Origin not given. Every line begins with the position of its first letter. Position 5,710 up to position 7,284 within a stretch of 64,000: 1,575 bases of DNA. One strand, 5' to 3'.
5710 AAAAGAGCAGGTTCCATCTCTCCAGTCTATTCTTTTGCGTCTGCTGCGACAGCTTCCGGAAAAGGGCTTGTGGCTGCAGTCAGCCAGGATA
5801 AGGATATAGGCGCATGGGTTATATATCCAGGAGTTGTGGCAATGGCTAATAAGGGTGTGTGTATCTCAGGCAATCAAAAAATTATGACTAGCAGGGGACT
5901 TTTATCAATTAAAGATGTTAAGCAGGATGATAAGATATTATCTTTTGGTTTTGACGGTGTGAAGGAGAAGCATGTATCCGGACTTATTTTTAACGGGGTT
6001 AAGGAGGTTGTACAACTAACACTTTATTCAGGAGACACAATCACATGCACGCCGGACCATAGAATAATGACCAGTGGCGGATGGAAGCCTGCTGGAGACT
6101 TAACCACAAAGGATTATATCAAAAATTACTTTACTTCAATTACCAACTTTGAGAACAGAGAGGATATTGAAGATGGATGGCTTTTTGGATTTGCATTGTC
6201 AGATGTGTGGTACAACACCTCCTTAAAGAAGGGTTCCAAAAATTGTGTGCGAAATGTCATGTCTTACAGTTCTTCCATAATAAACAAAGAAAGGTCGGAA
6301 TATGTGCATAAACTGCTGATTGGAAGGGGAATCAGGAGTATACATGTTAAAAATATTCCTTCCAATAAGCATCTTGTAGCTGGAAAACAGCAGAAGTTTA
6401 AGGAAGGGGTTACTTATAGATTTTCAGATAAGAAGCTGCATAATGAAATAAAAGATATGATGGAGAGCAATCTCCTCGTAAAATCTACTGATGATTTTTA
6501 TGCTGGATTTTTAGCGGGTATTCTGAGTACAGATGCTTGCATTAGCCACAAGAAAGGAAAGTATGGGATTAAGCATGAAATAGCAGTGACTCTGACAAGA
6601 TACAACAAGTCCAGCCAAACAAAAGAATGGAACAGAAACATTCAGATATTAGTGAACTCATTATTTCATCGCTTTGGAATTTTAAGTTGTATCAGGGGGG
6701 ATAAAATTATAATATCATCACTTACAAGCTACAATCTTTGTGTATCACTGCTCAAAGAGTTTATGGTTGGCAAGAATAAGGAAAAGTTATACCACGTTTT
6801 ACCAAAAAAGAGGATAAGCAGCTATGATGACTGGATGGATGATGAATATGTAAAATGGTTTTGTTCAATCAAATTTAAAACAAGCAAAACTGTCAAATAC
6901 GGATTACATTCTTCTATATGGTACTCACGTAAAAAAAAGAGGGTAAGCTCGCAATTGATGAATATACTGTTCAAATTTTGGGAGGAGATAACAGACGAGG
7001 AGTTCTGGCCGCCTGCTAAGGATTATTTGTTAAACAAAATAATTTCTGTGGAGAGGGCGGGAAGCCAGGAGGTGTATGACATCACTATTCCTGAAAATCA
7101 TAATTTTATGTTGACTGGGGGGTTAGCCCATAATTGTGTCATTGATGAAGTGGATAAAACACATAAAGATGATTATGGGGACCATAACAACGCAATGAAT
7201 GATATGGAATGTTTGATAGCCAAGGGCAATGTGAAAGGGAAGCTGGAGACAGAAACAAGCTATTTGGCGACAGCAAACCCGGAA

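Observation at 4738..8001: Element-encoded archaeal-type MCM helicase with a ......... intein in Walker B, next to integrase and an AbrB-like gene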

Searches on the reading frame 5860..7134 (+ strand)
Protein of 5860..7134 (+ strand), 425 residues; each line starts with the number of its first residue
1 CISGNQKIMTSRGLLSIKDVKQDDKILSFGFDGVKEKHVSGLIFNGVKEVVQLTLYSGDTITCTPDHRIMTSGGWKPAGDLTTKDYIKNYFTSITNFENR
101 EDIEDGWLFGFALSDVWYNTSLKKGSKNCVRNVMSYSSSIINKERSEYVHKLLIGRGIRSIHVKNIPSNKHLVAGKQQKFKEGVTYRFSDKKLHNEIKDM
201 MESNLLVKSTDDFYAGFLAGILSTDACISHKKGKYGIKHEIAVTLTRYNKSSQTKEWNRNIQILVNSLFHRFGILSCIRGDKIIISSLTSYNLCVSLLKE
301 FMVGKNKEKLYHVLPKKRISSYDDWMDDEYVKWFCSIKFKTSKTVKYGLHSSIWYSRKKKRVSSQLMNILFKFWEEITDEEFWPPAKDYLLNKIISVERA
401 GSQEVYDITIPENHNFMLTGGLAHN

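Call 6: search_protein_families(library=pfam, proteins=[window:5860-7134:+], max_evalue=1)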
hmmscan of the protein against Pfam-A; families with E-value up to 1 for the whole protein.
seq(425 aa): 4 families
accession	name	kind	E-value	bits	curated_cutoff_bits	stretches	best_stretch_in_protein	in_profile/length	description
PF14890.11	Intein_splicing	-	5.3e-18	65.7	35.8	1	18-425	13-155/155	Intein splicing domain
PF14528.11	LAGLIDADG_3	-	0.0011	19.7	22.5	1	212-281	1-55/82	LAGLIDADG-like domain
PF07591.16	PT-HINT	-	0.027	15.1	27.7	1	8-85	2-85/137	Pretoxin HINT domain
PF21071.3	LARP1_HEAT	-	0.33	11.5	27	0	345-383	18-55/149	LARP1 HEAT repeat region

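Call 17: search_solved_structures(query=window:5860-7134:+, max_evalue=1, show_alignments=3)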
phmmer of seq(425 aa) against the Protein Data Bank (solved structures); distinct sequences matched with E-value up to 1: 35.
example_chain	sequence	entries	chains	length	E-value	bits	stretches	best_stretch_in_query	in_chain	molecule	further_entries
7cfv_A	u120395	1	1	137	1e-08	37.6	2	2-85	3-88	Spl DnaX mini-intein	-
4o1r_A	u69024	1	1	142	1.6e-08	37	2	38-87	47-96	Replicative DNA helicase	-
1mi8_A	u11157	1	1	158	4.3e-08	35.6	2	14-87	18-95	DnaB intein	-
6frh_A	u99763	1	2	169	1e-06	31.1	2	35-87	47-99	Replicative DNA helicase,Replicative DNA helicase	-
6frg_A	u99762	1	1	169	1e-06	31.1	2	35-87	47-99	Replicative DNA helicase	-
7qil_A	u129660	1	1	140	1.2e-06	30.9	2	8-75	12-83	DnaE intein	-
3ifj_A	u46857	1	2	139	2.2e-05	26.6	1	25-87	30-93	Endonuclease PI-MtuI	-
6fre_A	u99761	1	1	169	2.5e-05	26.5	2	35-87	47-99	Replicative DNA helicase,Replicative DNA helicase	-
2in9_A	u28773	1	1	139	3.8e-05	25.9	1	25-87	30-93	Endonuclease PI-MtuI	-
2in0_A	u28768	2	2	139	5.2e-05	25.4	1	25-87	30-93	Endonuclease PI-MtuI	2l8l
5k08_A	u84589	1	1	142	6.7e-05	25.1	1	25-87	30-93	RecA mini intein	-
3igd_A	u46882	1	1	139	6.8e-05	25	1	39-87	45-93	Endonuclease PI-MtuI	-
5i0a_A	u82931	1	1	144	6.9e-05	25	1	25-87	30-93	Intein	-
2imz_A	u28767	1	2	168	7.4e-05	24.9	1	26-87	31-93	Endonuclease PI-MtuI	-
2in8_A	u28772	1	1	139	0.00012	24.3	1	39-87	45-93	Endonuclease PI-MtuI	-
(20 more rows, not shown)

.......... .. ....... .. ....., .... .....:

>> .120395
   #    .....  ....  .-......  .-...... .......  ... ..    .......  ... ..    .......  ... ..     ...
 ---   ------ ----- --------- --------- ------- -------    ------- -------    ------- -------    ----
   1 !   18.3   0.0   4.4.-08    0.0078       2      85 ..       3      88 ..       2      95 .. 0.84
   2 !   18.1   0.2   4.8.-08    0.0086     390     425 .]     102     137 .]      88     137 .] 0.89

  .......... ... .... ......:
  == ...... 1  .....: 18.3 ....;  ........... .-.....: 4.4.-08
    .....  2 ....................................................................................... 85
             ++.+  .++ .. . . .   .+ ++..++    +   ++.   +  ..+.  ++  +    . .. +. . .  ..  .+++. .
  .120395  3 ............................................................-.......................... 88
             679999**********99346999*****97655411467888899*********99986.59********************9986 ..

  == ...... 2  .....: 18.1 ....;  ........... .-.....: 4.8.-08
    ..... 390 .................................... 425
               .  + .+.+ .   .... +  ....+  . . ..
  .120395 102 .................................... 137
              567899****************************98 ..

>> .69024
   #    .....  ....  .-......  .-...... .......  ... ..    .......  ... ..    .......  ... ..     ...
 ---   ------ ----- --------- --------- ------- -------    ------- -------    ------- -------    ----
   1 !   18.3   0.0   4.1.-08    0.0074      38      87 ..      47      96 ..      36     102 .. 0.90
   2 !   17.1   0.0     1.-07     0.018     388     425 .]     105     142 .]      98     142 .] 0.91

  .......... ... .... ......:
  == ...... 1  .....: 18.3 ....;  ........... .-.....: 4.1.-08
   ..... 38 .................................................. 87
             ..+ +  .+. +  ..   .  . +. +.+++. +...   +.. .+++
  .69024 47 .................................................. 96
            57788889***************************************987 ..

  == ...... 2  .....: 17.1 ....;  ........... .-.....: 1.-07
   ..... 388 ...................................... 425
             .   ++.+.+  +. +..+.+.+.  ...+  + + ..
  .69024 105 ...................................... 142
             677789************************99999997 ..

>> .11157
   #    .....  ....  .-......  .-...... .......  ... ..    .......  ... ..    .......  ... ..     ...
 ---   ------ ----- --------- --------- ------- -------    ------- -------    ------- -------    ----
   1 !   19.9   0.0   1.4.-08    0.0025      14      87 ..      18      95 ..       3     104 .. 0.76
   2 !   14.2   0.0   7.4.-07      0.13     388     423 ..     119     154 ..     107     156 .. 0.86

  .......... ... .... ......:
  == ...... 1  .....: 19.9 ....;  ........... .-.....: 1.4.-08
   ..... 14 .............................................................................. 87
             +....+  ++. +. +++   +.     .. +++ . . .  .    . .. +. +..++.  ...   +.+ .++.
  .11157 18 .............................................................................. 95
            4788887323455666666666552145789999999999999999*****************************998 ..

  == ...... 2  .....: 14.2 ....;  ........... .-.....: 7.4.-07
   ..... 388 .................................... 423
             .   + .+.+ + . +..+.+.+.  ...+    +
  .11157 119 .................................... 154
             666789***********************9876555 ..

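Call 24: find_homologous_proteins(query=window:5860-7134:+, max_evalue=0.001)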
Query seq(425 aa) (425 aa): 2 proteins with E <= 0.001 among 3049 candidates.
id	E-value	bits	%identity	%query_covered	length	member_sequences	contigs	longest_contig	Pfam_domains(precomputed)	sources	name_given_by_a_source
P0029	1.0e-71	260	49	62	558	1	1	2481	PF17855.8,PF00493.30,PF01078.28,PF14890.12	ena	-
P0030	1.0e-67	247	35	99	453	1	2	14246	-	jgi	jgi:hypothetical protein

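Call 27: find_encoding_contigs(protein=P0030, flank=8000, max_places=3)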
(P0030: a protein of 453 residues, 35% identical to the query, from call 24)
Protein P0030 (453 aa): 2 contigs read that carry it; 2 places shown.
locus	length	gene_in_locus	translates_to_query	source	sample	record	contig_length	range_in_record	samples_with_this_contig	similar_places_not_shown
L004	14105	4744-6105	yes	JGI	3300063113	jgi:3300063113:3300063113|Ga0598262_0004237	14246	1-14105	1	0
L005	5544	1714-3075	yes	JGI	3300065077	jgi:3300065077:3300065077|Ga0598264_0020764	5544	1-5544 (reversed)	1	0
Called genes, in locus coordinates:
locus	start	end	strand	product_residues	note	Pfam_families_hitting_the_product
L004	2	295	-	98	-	?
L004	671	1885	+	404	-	PF00589:Phage_integrase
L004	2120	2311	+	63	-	-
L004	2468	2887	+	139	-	-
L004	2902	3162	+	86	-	-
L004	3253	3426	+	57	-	-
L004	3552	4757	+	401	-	PF17207:MCM_OB, PF00493:MCM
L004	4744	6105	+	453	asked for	-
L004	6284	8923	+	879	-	PF01555:N6_N4_Mtase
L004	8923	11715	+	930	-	PF04851:ResIII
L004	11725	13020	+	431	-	-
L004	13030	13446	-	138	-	PF07191:Zn_ribbon_6 (faint)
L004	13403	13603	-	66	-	-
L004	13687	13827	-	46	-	-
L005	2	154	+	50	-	?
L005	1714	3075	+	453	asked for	-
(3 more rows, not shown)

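Call 46: predict_structure(alignment_id=A2)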
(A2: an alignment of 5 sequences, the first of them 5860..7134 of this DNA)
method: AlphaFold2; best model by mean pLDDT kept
length: 425 residues; sequences in the alignment: 5
mean_pLDDT: 70.4   pTM: 0.53
mean pLDDT of the five models: 70.4, 65.7, 63.8, 60.7, 57.1
residues with pLDDT >= 90: 48; 70-90: 205; 50-70: 106; < 50: 66
segments of 3 or more residues with pLDDT < 50: 29-33, 88-94, 119-129, 171-179, 315-323, 386-392, 413-425
pLDDT, mean of each block of 10 residues (from residue 1): 58 66 66 58 74 65 70 67 63 60 92 67 41 69 80 87 71 41 76 83 80 91 82 61 67 68 77 68 74 84 88 50 61 91 92 90 75 89 53 66 70 42 33
secondary structure, 60 per line:
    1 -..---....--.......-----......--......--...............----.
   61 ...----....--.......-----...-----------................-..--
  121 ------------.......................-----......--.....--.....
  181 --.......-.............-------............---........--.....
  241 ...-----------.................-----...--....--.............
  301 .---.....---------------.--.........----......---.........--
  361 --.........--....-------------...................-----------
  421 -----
elements in order: E7-10 E13-16 E25-30 E33-38 E41-55 E60-63 E68-71 E74-77 E86-88 H100-115 E133-139 H140-155 E161-166 E169-173 E176-180 E183-189 H191-203 H211-222 E226-233 E236-243 H255-271 E277-279 E282-285 H288-301 H305-309 H328-336 H341-346 H350-358 H364-371 H374-377 E391-409

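Call 49: fold_search(model_id=the predicted structure, library=pdb)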
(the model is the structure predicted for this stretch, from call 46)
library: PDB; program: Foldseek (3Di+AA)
matches with E <= 10: 640; with E <= 0.001: 68
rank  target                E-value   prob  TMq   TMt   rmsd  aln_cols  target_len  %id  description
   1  1dq3                  4.0e-13  1.00  0.41  0.39  10.2       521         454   15  CRYSTAL STRUCTURE OF AN ARCHAEAL INTEIN-ENCODED HOMING ENDONUCLEASE PI-PFUI (released 2000-07-05)
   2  7qss                  1.3e-12  1.00  0.39  0.39  10.1       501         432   15  Crystal structure of homing endonuclease-associated TliVMA intein (C1A) (released 2022-03-30)
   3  7qsu                  1.5e-11  1.00  0.32  0.36  11.5       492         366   14  Crystal structure of homing endonuclease-associated TliVMA intein (C1A, d333-339) (released 2022-03-30)
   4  7qst                  4.0e-09  1.00  0.30  0.34  12.8       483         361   13  Crystal structure of homing endonuclease-associated PhoVMA intein (C1A) (released 2022-03-30)
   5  2cw7                  1.5e-07  1.00  0.31  0.26  18.3       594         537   12  Crystal structure of intein homing endonuclease II (released 2006-04-18)
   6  7cfv_MODEL_1_A        3.7e-07  1.00  0.20  0.56   2.9        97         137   27  Solution NMR structure of DnaX mini intein from Spirulina platensis (released 2020-12-23)
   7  1lws_A                4.4e-07  1.00  0.35  0.35  10.9       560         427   10  Crystal structure of the intein homing endonuclease PI-SceI bound to its recognition sequence (released 2002-09-27)
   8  1mi8                  6.9e-07  1.00  0.19  0.55   2.1        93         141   31  2.0 Angstrom crystal structure of a DnaB intein from Synechocystis sp. PCC 6803 (released 2003-08-19)
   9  1um2_B                9.1e-07  1.00  0.39  0.39  11.1       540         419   10  Crystal Structure of the Vma1-Derived Endonuclease with the Ligated Extein Segment (released 2004-09-22)
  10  6frh_A                1.0e-06  1.00  0.20  0.50   2.2        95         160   29  Crystal structure of Ssp DnaB Mini-Intein variant M86 (released 2019-01-30)
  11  1dfa                  1.1e-06  1.00  0.38  0.40  10.7       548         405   11  CRYSTAL STRUCTURE OF PI-SCEI IN C2 SPACE GROUP (released 1999-12-08)
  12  6frg                  1.5e-06  1.00  0.20  0.50   4.0       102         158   28  Crystal structure of G-1F mutant of Ssp DnaB Mini-Intein variant M86 (released 2019-01-30)
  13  2in9                  1.9e-06  1.00  0.21  0.59   2.2       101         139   23  crystal structure of Mtu recA intein, splicing domain (released 2007-05-01)
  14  2in0                  2.4e-06  1.00  0.19  0.56   2.2        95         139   25  crystal structure of Mtu recA intein splicing domain (released 2007-05-01)
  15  6fre                  2.4e-06  1.00  0.21  0.54   3.4       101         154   27  Crystal structure of G-1F/H73A mutant of Ssp DnaB Mini-Intein variant M86 (released 2019-01-30)
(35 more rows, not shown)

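Call 53: search_protein_representatives(protein=window:5860-7134:+)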
Query: 425 residues. Proteins with E-value up to 0.001 (for the whole library): 2283; up to 1e-10: 149; up to 1e-30: 19. The best 150 are listed.
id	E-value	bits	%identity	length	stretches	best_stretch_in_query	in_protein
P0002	2.1e-163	560.4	60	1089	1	1-425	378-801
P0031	6.0e-135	466.7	54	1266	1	1-425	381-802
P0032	7.4e-98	344.5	44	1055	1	1-425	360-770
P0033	2.0e-93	329.9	42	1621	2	1-425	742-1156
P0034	2.0e-91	323.3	44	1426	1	1-425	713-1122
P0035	9.2e-82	291.5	43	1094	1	1-425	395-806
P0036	5.1e-80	285.7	39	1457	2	1-425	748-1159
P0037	2.0e-79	283.8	42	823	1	1-425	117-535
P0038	4.8e-78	279.2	39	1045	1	1-425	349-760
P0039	6.0e-77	275.6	38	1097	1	1-425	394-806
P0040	2.0e-73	264.1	40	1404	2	1-425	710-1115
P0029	3.3e-72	260.0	49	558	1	162-425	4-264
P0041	4.4e-72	259.6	38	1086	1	1-425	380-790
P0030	3.2e-68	246.9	36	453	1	3-417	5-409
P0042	1.0e-67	245.3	38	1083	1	1-425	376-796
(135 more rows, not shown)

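Call 57: find_encoding_contigs(protein=P0031, flank=10000, max_places=3)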
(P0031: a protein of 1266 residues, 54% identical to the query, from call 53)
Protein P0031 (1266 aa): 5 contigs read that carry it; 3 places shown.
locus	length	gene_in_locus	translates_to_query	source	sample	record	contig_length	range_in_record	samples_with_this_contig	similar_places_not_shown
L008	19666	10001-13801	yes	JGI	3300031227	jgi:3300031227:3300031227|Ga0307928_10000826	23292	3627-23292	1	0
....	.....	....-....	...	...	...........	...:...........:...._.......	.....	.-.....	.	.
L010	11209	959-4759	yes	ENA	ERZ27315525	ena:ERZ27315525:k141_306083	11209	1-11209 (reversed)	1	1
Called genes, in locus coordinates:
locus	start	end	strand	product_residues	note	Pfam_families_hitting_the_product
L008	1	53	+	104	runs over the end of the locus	-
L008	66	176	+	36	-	-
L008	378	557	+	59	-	PF01423:LSM (faint)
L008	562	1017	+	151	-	-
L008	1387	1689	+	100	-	-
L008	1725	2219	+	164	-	-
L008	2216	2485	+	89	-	-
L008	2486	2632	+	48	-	-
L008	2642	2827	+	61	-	-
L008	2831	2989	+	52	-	-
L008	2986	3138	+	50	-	-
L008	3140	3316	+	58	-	-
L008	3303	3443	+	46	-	-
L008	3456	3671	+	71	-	-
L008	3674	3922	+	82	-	-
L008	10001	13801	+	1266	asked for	PF14551:MCM_N, PF17207:MCM_OB, PF00493:MCM, PF14890:Intein_splicing, PF00493:MCM, PF17855:MCM_lid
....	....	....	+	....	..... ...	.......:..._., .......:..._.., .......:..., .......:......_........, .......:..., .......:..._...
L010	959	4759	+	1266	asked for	PF14551:MCM_N, PF17207:MCM_OB, PF00493:MCM, PF14890:Intein_splicing, PF00493:MCM, PF17855:MCM_lid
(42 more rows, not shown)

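Call 77: find_encoding_contigs(protein=P0035, flank=8000, max_places=2)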
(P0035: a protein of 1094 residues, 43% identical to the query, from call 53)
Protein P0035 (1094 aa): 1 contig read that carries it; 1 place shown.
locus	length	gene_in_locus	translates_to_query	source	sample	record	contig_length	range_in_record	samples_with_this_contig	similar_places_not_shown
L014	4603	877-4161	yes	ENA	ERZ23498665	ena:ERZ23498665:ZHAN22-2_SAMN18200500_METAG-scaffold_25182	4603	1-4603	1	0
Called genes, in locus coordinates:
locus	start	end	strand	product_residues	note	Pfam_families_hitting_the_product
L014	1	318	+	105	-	?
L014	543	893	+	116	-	-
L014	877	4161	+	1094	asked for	PF14551:MCM_N (faint), PF17207:MCM_OB, PF00493:MCM, PF01078:Mg_chelatase (faint), PF14890:Intein_splicing, PF00493:MCM, PF17855:MCM_lid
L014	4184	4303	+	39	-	-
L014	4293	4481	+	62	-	-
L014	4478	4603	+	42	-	?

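Call 78: find_encoding_contigs(protein=P0032, flank=8000, max_places=2)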
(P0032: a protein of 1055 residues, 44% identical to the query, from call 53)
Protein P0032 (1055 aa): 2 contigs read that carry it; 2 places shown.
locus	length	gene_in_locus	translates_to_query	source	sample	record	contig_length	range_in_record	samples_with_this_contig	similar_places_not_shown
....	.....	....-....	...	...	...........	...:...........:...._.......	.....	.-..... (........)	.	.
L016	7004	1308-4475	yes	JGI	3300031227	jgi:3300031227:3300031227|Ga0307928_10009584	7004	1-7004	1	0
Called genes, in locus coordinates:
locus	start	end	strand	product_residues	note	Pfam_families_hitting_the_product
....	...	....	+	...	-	-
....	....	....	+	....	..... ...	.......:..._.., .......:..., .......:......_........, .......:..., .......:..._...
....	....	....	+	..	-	-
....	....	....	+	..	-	-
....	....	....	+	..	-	-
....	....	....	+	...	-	-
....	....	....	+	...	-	-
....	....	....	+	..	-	-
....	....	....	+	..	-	-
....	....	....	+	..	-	-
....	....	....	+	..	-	-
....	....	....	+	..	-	-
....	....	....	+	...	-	-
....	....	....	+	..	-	-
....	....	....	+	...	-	-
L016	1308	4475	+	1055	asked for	PF17207:MCM_OB, PF00493:MCM, PF14890:Intein_splicing, PF00493:MCM, PF17855:MCM_lid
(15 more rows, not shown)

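Call 79: find_encoding_contigs(protein=P0033, flank=8000, max_places=2)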
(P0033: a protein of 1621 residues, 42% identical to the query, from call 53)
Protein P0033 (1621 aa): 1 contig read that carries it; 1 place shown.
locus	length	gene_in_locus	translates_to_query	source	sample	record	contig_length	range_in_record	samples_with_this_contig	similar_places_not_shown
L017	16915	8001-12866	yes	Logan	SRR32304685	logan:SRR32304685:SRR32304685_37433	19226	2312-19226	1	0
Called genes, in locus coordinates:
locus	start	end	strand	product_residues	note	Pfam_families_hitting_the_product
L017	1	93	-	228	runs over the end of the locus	PF02811:PHP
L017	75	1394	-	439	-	PF00215:OMPdecase, PF02581:TMP-TENI (weak), PF00977:His_biosynth (weak), PF03737:RraA-like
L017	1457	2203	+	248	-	PF13481:AAA_25 (weak), PF06745:ATPase, PF23442:DUF7125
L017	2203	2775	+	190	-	PF23365:DUF7090 (weak), PF24336:DUF7504 (faint), PF06745:ATPase (weak)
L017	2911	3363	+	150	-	PF07790:Pilin_N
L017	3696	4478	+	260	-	-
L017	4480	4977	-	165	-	PF06271:RDD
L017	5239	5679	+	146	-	PF01451:LMWPc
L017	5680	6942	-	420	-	PF03600:CitMHS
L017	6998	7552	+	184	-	PF04068:Fer4_RLI, PF04034:Ribo_biogen_C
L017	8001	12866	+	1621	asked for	PF14551:MCM_N (faint), PF17207:MCM_OB, PF00493:MCM, PF01079:Hint (faint), PF14890:Intein_splicing, PF00493:MCM, PF17855:MCM_lid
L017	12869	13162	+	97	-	PF04242:DUF424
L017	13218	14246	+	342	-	PF04981:NMD3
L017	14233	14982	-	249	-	PF00994:MoCF_biosynth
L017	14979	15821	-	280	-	PF01061:ABC2_membrane, PF12679:ABC2_membrane_2, PF12698:ABC2_membrane_3, PF12730:ABC2_membrane_4, PF10920:DUF2705 (weak)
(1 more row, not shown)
